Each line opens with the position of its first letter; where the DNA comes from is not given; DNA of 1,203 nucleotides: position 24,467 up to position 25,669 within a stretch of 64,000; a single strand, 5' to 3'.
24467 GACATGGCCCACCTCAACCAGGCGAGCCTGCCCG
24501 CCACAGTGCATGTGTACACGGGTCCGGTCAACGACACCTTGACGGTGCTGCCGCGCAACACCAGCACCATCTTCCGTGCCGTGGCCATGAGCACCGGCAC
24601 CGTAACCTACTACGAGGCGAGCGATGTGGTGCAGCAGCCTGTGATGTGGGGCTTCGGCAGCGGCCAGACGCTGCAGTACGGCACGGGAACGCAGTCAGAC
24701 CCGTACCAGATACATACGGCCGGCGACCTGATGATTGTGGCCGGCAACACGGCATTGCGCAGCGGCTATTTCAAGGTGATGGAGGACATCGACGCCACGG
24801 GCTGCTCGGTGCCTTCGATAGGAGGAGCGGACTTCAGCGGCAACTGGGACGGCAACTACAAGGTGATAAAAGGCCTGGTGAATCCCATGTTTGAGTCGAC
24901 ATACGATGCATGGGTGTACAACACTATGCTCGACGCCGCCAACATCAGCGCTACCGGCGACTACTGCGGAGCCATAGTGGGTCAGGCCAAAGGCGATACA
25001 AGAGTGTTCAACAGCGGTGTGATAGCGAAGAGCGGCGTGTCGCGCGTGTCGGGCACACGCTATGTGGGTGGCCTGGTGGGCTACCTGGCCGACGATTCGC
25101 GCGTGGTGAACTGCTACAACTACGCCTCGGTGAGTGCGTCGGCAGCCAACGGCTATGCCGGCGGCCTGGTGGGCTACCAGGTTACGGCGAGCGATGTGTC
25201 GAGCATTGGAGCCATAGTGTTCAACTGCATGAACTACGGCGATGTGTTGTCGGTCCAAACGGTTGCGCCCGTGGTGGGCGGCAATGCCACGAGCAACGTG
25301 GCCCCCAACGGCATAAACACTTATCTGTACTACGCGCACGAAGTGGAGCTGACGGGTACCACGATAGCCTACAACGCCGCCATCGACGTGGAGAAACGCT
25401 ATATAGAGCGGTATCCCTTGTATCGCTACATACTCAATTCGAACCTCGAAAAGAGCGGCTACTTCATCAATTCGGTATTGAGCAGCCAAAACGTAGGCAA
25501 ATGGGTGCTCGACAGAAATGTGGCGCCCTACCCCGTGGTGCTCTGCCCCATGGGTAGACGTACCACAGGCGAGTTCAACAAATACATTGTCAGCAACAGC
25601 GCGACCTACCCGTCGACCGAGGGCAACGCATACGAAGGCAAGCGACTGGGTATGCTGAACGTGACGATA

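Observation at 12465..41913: Candidate giant-adhesin locus: regulator, repeat-laden leader, giant cargo, 64-aa ORF and a lipoprotein sharing the GLUG-like module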

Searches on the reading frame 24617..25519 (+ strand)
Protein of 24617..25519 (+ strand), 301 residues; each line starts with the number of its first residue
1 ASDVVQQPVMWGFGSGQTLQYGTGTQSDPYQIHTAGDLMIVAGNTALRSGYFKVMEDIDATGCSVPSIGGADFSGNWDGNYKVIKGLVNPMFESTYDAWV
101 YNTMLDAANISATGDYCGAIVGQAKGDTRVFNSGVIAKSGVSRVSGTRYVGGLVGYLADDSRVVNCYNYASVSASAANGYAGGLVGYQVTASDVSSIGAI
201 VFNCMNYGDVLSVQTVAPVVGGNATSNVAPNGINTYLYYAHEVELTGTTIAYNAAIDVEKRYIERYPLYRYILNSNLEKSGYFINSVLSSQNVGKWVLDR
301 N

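Call 49: search_protein_families(library=pfam, proteins=[window:24617-25519:+], max_evalue=10)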
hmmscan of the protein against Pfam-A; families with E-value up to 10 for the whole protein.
window:24617-25519:+ (301 aa): 3 families
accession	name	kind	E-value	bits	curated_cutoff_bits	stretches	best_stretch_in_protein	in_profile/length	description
PF07581.17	Glug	-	0.0012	19.5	20.5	2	146-168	1-23/28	The GLUG motif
PF20018.4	VMAP-M14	-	0.0023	18.2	27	1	270-300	12-43/132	vWA-MoxR associated protein middle region (VMAP-M) 14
PF05342.19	Peptidase_M26_N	-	0.0066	16.1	27.7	1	73-132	183-245/250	M26 IgA1-specific Metallo-endopeptidase N-terminal region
